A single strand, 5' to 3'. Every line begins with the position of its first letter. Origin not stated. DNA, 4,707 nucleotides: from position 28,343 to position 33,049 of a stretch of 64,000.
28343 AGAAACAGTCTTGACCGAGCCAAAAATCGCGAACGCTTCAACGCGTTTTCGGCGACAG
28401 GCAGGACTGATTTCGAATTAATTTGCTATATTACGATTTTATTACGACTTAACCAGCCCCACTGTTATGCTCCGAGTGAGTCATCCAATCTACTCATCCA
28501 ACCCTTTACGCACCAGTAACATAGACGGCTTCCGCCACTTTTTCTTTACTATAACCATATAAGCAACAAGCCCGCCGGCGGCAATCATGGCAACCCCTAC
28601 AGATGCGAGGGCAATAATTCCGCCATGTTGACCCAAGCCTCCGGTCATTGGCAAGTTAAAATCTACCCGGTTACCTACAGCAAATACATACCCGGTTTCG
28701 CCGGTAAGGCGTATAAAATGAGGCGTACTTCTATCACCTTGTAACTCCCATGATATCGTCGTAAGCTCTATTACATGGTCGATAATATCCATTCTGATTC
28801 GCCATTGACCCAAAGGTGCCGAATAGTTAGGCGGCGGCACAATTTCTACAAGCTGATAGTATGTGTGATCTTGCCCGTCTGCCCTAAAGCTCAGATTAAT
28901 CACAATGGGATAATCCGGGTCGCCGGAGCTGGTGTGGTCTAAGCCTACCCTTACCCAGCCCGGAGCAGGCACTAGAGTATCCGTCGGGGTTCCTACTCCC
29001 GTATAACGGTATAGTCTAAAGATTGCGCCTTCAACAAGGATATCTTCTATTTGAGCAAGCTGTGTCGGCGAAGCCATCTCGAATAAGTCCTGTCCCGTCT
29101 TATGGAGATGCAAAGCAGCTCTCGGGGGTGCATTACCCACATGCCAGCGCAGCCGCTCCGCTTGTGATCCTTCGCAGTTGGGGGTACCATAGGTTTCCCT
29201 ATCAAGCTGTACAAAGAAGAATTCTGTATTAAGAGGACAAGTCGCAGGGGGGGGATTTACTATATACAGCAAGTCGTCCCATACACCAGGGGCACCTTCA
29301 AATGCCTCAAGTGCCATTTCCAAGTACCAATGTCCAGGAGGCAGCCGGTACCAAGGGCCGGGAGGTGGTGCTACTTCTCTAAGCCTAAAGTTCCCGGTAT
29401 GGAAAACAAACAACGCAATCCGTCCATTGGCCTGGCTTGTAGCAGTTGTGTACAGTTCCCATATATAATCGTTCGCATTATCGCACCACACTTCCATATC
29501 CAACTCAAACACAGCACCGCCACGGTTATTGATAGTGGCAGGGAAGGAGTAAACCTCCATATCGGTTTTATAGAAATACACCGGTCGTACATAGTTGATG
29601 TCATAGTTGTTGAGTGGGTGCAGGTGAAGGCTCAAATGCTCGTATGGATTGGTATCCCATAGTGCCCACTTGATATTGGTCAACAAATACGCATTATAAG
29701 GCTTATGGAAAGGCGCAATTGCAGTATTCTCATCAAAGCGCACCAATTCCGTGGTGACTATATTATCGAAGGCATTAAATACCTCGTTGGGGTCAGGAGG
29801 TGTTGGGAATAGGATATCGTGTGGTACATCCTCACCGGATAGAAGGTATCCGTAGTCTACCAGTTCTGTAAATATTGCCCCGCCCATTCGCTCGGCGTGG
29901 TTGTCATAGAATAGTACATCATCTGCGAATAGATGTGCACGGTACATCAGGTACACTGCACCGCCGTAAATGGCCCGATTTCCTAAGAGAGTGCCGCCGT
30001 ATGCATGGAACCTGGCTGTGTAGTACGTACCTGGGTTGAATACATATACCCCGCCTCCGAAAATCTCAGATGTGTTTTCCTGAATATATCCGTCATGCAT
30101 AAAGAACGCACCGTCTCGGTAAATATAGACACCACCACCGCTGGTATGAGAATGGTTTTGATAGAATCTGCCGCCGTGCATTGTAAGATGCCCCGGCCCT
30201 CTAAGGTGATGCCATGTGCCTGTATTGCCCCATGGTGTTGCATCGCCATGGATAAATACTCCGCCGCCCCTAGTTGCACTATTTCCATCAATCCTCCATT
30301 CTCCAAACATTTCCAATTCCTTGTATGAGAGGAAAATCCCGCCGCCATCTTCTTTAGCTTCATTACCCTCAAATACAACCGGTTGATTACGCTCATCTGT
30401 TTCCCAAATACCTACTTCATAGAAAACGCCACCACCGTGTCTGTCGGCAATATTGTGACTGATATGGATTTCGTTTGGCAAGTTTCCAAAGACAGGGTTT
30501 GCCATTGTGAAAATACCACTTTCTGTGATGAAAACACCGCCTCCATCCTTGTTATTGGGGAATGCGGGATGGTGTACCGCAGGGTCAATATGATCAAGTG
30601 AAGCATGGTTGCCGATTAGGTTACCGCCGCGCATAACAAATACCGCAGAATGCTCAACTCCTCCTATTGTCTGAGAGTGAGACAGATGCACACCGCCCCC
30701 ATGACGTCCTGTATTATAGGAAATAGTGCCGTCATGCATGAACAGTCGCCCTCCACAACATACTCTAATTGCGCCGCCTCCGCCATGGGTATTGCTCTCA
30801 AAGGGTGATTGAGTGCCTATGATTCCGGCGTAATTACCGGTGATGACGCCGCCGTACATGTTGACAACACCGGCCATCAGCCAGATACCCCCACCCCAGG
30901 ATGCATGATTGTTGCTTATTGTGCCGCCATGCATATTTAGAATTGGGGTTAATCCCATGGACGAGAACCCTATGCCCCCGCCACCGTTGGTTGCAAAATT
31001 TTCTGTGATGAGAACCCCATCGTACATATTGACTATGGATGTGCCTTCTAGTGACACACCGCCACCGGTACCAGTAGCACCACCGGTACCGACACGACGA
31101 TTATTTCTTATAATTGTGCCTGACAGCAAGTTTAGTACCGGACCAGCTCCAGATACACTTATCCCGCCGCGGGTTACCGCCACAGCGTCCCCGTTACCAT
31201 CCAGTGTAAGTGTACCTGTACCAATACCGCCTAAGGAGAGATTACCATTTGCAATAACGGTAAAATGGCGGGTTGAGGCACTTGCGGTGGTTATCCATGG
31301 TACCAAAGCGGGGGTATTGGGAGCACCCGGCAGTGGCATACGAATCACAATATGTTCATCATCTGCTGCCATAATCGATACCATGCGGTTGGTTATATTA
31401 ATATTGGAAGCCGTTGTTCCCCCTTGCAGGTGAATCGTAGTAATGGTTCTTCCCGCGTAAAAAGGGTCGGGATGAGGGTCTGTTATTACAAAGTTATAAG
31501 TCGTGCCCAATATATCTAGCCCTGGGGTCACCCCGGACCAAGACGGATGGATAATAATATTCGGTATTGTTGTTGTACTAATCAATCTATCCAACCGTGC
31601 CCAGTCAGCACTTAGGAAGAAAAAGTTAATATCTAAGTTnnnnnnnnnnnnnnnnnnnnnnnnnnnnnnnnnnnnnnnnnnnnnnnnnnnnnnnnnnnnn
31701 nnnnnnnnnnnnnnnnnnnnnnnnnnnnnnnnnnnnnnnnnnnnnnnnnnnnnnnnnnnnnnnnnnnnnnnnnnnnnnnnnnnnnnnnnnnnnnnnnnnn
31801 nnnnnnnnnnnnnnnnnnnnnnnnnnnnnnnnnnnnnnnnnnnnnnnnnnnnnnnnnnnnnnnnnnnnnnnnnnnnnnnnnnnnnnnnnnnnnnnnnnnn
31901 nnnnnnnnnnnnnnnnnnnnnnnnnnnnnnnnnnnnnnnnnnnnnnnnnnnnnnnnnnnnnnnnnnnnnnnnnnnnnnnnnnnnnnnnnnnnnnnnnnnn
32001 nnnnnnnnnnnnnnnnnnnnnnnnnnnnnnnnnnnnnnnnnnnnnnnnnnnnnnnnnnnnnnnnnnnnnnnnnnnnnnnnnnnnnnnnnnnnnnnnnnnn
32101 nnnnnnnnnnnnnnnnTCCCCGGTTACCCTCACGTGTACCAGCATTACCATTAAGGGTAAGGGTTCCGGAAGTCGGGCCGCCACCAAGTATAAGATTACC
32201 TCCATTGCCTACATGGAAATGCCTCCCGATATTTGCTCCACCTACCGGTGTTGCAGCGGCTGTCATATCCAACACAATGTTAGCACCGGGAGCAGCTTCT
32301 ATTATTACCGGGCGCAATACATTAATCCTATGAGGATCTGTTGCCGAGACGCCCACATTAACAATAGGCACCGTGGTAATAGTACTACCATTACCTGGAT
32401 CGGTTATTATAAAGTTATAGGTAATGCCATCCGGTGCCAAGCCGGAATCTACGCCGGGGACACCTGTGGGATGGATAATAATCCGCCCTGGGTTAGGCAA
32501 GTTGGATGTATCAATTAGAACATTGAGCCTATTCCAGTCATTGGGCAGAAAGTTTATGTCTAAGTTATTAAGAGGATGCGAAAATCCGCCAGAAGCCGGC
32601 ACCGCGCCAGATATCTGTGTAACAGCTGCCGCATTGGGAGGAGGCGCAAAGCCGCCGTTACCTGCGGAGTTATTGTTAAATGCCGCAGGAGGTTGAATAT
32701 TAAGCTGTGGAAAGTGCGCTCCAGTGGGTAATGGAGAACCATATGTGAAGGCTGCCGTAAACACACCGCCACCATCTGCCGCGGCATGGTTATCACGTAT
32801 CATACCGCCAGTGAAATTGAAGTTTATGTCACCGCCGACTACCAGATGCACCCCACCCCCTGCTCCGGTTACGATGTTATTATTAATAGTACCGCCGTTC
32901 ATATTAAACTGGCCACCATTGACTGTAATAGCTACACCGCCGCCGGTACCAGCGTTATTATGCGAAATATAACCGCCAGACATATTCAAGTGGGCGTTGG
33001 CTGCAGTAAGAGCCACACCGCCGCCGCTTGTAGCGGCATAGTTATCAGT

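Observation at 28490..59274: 31-kb locus dominated by three related beta-helix surface/secreted proteins, interleaved with a helicase and two toxin-antitoxin cassettes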

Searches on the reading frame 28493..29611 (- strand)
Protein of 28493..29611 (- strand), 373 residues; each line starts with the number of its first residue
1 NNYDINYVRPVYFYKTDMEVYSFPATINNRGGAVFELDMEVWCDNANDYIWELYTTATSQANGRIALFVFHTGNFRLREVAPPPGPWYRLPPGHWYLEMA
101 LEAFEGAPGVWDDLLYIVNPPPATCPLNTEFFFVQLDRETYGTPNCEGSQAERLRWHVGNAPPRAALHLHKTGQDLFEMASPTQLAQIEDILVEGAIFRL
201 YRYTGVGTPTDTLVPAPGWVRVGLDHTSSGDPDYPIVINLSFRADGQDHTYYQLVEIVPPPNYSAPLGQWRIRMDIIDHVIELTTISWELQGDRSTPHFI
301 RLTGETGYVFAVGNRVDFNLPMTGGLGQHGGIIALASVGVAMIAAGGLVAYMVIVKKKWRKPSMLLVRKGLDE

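Call 9: search_protein_families(library=pfam, proteins=[window:28493-29611:-], max_evalue=0.1)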
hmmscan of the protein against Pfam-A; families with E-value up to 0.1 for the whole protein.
window:28493-29611:- (373 aa): 1 family
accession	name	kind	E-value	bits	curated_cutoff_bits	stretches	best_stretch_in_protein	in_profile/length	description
PF17802.7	SpaA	-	0.0081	16.7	23.1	0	32-85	18-64/91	Prealbumin-like fold domain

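Call 10: search_protein_families(library=ncbifam, proteins=[window:28493-29611:-], max_evalue=0.1)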
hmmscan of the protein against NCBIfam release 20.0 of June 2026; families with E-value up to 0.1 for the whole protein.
window:28493-29611:- (373 aa): 1 family
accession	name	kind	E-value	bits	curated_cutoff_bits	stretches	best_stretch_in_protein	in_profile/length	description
NF033902.0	iso_D2_wall_anc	subfamily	0.021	13.6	95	0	317-351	506-537/540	SpaH/EbpB family LPXTG-anchored major pilin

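Call 43: search_solved_structures(query=window:28493-29611:-, max_evalue=1)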
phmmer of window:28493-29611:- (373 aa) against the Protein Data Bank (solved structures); distinct sequences matched with E-value up to 1: 0.

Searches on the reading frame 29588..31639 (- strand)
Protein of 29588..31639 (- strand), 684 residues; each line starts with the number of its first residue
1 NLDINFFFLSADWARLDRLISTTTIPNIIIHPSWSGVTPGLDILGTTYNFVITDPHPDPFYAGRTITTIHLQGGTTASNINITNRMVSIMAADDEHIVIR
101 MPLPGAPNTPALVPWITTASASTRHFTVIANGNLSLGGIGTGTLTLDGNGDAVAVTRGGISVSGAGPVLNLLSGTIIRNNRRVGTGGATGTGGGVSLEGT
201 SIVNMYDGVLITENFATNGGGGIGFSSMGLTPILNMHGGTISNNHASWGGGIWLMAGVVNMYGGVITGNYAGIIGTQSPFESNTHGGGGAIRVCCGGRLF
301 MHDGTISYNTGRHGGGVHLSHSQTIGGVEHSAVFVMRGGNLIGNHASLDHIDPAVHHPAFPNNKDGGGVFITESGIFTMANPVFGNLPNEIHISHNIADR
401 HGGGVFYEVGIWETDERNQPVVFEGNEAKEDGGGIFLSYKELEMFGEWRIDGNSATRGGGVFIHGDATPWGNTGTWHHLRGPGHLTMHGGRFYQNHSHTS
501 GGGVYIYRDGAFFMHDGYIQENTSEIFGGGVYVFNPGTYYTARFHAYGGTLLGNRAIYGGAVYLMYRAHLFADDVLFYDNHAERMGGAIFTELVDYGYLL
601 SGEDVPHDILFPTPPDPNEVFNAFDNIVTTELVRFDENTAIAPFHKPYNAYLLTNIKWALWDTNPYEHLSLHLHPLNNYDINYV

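Call 9: search_protein_families(library=pfam, proteins=[window:29588-31639:-], max_evalue=0.1)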
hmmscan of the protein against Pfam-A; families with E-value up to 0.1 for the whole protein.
window:29588-31639:- (684 aa): 1 family
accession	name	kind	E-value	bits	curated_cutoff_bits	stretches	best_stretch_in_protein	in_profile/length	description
PF02415.23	Chlam_PMP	-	4.7e-14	51.4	20.6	0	420-436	1-17/19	Chlamydia polymorphic membrane protein (Chlamydia_PMP) repeat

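Call 10: search_protein_families(library=ncbifam, proteins=[window:29588-31639:-], max_evalue=0.1)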
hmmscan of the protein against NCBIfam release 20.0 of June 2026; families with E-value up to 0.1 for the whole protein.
window:29588-31639:- (684 aa): 1 family
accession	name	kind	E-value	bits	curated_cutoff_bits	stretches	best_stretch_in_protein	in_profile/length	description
TIGR01376.1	POMP_repeat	repeat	0.0012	18.5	15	1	418-436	2-20/28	polymorphic outer membrane protein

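Call 95: search_protein_families(library=pfam, proteins=[window:29591-31621:-], max_evalue=1)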
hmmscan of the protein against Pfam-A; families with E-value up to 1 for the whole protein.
window:29591-31621:- (677 aa): 1 family
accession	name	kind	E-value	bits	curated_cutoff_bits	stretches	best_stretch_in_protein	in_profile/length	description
PF02415.23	Chlam_PMP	-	4e-14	51.6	20.6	2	414-430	1-17/19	Chlamydia polymorphic membrane protein (Chlamydia_PMP) repeat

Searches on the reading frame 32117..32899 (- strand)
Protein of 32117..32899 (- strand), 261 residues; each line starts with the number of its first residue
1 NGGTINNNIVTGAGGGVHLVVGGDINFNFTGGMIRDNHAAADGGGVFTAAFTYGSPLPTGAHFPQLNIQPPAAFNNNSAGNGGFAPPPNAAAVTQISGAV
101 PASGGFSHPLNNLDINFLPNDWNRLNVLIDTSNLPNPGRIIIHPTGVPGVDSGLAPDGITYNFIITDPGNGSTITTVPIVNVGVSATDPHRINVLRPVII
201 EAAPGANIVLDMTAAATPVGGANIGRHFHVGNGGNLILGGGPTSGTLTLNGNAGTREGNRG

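Call 79: predict_structure(alignment_id=A4)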
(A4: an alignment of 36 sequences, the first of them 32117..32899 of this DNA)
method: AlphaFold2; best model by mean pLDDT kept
length: 261 residues; sequences in the alignment: 36
mean_pLDDT: 85.4   pTM: 0.73
mean pLDDT of the five models: 85.4, 84.9, 84.2, 80.7, 79.1
residues with pLDDT >= 90: 131; 70-90: 93; 50-70: 32; < 50: 5
segments of 3 or more residues with pLDDT < 50: 184-186
pLDDT, mean of each block of 10 residues (from residue 1): 94 91 86 95 89 71 87 93 84 79 89 87 89 86 95 91 91 81 55 93 96 66 78 92 91 73 62
secondary structure, 60 per line:
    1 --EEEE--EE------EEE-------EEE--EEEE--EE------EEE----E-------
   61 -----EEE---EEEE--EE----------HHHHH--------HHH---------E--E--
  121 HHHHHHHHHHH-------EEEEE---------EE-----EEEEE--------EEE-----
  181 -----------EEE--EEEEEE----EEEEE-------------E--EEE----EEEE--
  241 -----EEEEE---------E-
elements in order: E3-6 E17-19 E27-29 E32-35 E46-48 E66-68 E72-75 H90-94 H121-131 E139-143 E160-164 E173-175 E192-194 E197-202 E207-211 E228-230 E235-238 E246-250

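Call 82: fold_search(model_id=the predicted structure, library=pdb)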
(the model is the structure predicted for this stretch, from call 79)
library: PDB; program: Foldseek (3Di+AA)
matches with E <= 10: 8; with E <= 0.001: 0
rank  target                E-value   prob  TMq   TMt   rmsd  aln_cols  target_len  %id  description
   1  5ny0                  7.9e-01  0.02  0.09  0.08  18.0       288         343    9  L. reuters 100-23 SRRP (released 2018-03-21)
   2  6mzn                  1.2e+00  0.01  0.12  0.10  18.4       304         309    6  Zebrafish betaglycan orphan domain structure from tetragonal crystal form (released 2019-08-21)
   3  9fk5_E                2.0e+00  0.04  0.12  0.10  12.8       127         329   13  Zebrafish Betaglycan Orphan Domain (zfBGo) in complex with TGF-B3 and extracellular domains of TGFBRI and TGFBRII (released 2025-03-12)
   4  6mzp_A                3.3e+00  0.01  0.11  0.10  19.6       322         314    6  Zebrafish betaglycan orphan domain structure from orthorhombic crystal form (released 2019-08-21)
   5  6mzp_B                3.8e+00  0.01  0.12  0.11  17.2       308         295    8  Zebrafish betaglycan orphan domain structure from orthorhombic crystal form (released 2019-08-21)
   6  9b9f_J                4.7e+00  0.01  0.12  0.10  17.2       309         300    7  Zebrafish Betaglycan Orphan Domain (zfBGo) in complex with TGF-B3 and extracellular domains of TGFBRI and TGFBRII (released 2025-03-12)
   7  9b9f_E                6.0e+00  0.01  0.10  0.10  12.8       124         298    9  Zebrafish Betaglycan Orphan Domain (zfBGo) in complex with TGF-B3 and extracellular domains of TGFBRI and TGFBRII (released 2025-03-12)
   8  9ozl_B                7.8e+00  0.01  0.17  0.14  14.9       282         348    8  Crystal structure of the polysaccharide lyase RbmB from Vibrio cholerae (released 2026-03-11)
